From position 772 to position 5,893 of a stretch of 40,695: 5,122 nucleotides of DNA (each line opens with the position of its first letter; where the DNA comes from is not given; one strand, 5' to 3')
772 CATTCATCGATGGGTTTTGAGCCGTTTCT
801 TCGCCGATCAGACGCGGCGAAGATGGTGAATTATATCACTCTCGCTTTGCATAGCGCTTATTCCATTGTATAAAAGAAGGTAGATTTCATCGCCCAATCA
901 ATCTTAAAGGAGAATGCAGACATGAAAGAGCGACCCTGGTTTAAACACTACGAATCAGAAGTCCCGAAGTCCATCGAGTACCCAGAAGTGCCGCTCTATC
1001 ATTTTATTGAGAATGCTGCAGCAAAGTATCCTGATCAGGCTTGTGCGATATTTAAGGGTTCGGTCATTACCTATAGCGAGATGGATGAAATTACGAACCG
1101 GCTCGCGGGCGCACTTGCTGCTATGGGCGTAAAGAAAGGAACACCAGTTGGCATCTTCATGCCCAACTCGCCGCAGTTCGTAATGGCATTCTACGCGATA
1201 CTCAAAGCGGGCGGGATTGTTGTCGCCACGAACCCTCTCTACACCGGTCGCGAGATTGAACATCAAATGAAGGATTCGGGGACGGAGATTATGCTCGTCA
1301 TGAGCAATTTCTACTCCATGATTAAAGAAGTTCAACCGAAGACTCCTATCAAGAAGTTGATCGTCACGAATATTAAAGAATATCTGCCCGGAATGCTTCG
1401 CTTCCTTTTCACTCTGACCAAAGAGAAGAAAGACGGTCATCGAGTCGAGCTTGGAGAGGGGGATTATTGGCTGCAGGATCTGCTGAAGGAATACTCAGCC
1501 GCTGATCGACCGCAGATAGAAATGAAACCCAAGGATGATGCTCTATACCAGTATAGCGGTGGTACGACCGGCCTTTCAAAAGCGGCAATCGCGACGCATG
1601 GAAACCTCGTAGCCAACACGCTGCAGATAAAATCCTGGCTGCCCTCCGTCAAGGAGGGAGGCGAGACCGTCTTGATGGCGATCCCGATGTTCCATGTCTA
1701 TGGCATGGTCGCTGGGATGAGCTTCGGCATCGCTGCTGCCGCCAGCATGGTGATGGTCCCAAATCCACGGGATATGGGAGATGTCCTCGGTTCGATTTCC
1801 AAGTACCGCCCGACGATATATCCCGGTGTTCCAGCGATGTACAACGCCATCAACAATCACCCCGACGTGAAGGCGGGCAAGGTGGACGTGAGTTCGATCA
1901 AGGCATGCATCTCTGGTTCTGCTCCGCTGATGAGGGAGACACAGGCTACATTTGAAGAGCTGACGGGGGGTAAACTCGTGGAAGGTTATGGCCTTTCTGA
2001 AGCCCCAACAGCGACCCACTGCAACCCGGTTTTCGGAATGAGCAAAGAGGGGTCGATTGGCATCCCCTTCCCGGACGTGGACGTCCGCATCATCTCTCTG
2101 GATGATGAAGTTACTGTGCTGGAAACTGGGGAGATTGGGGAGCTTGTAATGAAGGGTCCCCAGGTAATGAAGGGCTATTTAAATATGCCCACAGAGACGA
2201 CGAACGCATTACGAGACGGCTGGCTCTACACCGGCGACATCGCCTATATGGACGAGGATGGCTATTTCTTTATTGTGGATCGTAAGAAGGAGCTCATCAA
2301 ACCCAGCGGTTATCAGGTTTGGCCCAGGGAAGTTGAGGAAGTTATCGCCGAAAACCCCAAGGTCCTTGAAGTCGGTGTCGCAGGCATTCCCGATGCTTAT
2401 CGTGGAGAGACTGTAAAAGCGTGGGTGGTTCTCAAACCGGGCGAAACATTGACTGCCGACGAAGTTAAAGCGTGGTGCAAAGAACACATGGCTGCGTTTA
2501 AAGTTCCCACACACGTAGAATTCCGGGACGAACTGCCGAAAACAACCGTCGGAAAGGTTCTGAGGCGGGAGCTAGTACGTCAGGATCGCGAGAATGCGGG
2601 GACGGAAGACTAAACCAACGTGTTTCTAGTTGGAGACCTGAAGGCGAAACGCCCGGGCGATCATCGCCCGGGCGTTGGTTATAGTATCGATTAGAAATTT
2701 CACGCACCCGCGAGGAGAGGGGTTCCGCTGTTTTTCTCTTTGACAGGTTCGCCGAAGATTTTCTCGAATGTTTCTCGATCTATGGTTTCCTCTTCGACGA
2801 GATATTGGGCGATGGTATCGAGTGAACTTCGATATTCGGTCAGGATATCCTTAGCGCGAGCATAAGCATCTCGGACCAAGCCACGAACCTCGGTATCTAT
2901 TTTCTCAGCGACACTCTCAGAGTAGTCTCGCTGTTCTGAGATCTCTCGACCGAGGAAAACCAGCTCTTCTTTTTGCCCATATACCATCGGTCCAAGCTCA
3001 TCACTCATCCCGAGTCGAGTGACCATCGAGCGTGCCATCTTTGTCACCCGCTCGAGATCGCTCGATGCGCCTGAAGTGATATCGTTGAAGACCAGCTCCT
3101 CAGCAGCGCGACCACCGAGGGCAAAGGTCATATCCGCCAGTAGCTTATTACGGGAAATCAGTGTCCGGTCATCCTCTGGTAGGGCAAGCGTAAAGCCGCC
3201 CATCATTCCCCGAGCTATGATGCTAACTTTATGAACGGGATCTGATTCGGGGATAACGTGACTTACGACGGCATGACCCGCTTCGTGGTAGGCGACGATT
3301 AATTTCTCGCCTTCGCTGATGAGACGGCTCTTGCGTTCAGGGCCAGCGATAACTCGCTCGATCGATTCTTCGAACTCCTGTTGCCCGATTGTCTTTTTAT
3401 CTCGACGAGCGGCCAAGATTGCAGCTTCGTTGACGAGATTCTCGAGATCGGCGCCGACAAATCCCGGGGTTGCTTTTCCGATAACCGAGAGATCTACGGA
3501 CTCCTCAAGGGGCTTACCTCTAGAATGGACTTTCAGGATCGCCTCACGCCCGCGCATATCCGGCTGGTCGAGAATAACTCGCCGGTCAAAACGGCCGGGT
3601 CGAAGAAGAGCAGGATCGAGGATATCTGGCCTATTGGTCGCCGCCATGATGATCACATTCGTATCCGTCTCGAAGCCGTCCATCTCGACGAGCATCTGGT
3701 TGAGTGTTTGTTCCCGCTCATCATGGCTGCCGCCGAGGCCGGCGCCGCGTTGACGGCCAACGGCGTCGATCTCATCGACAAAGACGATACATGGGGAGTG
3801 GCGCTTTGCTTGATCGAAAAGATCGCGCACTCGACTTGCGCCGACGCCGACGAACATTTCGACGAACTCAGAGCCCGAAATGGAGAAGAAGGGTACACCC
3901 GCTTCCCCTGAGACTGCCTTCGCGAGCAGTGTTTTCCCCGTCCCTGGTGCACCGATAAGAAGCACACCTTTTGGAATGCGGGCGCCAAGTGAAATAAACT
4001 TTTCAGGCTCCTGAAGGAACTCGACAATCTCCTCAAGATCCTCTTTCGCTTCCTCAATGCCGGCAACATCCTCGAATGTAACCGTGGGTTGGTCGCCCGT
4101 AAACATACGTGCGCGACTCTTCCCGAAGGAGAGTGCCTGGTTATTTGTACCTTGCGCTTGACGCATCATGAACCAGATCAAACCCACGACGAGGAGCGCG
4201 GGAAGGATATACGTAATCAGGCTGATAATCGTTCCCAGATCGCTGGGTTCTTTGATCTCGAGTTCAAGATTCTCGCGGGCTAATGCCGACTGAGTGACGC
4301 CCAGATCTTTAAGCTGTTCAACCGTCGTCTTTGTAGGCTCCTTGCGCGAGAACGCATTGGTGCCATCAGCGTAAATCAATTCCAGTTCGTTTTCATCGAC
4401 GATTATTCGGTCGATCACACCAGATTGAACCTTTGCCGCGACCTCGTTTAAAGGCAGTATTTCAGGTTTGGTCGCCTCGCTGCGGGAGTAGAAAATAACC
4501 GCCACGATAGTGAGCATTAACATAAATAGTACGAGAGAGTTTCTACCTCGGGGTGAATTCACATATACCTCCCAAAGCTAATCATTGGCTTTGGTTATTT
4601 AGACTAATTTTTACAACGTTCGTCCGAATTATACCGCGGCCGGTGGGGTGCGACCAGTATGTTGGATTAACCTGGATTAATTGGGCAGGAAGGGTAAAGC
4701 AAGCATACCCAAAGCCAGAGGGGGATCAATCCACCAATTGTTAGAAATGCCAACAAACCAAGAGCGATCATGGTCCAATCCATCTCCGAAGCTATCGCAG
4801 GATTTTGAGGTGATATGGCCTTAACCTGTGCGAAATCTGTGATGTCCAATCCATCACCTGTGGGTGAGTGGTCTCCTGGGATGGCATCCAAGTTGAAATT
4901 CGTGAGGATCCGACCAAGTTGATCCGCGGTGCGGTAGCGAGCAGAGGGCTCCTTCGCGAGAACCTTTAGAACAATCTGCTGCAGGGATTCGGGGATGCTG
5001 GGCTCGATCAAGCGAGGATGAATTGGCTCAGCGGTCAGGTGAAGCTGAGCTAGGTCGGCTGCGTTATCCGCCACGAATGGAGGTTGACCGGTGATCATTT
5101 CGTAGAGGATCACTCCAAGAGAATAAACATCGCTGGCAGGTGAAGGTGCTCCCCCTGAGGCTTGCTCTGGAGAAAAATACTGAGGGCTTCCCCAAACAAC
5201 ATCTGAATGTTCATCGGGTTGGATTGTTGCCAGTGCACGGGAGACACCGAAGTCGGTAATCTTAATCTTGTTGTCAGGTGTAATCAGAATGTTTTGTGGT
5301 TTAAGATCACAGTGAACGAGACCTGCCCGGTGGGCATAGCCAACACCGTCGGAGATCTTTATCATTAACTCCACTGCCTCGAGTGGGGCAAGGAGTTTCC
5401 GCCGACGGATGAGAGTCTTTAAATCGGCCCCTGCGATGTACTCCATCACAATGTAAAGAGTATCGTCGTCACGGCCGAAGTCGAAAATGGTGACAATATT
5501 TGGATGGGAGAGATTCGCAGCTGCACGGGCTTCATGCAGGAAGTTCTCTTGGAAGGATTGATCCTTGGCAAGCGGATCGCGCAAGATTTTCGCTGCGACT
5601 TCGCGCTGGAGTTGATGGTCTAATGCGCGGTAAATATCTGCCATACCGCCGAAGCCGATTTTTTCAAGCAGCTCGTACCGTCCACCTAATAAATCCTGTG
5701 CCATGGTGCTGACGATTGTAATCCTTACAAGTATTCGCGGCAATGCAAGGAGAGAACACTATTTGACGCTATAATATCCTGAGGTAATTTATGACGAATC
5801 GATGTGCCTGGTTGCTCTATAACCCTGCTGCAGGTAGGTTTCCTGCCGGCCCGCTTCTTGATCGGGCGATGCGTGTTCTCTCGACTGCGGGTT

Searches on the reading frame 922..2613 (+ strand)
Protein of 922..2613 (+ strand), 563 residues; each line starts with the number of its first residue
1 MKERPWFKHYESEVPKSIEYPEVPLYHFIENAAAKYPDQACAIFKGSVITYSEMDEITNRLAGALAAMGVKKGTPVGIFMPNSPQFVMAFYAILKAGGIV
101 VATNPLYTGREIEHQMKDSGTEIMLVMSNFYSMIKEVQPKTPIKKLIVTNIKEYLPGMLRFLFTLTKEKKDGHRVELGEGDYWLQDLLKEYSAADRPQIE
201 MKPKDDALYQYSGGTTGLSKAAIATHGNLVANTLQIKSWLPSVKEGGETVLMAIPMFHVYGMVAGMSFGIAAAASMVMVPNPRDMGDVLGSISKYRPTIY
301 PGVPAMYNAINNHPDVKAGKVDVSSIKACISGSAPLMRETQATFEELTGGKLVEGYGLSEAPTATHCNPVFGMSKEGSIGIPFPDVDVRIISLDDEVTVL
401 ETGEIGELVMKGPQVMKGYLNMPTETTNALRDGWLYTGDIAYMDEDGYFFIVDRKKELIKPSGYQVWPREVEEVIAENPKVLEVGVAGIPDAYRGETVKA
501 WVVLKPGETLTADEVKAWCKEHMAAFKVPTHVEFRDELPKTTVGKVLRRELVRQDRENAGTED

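Call 7: search_protein_families(library=pfam, proteins=[window:922-2613:+], max_evalue=0.001)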
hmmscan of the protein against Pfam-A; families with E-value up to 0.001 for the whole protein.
window:922-2613:+ (563 aa): 2 families
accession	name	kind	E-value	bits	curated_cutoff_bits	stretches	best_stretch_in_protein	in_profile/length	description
PF00501.34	AMP-binding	-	4.2e-86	289.6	29.9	1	30-420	2-384/384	AMP-binding enzyme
PF13193.12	AMP-binding_C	-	1.8e-21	77.2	24.5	1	470-545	1-76/76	AMP-binding enzyme C-terminal domain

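Call 88: find_encoding_contigs(protein=window:922-2613:+, flank=10000, max_places=3)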
Protein window:922-2613:+ (563 aa): no gene with exactly this product is on record in the collection.

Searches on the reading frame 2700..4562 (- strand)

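Call 7: search_protein_families(library=pfam, proteins=[window:2700-4562:-], max_evalue=0.001)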
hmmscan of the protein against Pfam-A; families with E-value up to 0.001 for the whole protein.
window:2700-4562:- (620 aa): 6 families
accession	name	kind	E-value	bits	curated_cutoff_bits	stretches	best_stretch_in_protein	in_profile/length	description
PF01434.24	Peptidase_M41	-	5.7e-71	238.8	29.9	1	414-602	2-191/191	Peptidase family M41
PF00004.35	AAA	-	5.6e-45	153.4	21.2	1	200-331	1-129/131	ATPase family associated with various cellular activities (AAA)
PF17862.7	AAA_lid_3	-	4.4e-15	55.3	27.2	1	355-399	1-45/45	AAA+ lid domain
PF07728.20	AAA_5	-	2.4e-05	24.8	22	1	199-320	1-136/139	AAA domain (dynein-related subfamily)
PF06068.19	TIP49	-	3.3e-05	23.7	23.8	1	197-234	50-89/347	TIP49 P-loop domain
PF06480.20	FtsH_ext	-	9.2e-05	23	25.5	0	11-87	2-90/103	FtsH Extracellular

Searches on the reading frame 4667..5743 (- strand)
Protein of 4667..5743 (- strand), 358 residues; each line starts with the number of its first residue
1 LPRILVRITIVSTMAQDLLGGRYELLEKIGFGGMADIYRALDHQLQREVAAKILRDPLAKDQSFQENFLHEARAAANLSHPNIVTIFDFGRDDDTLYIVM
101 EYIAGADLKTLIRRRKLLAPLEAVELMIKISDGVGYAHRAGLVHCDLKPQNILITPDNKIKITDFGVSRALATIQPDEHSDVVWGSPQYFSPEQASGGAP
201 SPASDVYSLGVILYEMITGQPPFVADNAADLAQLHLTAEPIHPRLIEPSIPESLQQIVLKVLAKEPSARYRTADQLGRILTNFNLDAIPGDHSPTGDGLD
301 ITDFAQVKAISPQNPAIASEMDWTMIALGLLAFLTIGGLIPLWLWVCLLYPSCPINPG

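Call 7: search_protein_families(library=pfam, proteins=[window:4667-5743:-], max_evalue=0.001)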
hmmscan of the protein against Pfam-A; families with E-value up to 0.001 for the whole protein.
window:4667-5743:- (358 aa): 4 families
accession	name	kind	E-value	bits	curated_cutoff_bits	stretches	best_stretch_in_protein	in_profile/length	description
PF00069.31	Pkinase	-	1.2e-56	192.5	31.7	1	23-272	1-254/263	Protein kinase domain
PF07714.23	PK_Tyr_Ser-Thr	-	1.9e-38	132.7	23.1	1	24-271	2-250/258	Protein tyrosine and serine/threonine kinase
PF03109.22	ABC1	-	4.4e-07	29.7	22.9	1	97-173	144-219/244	ABC1 atypical kinase-like domain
PF01163.29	RIO1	-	3.1e-05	24.1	22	1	98-166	83-149/187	RIO domain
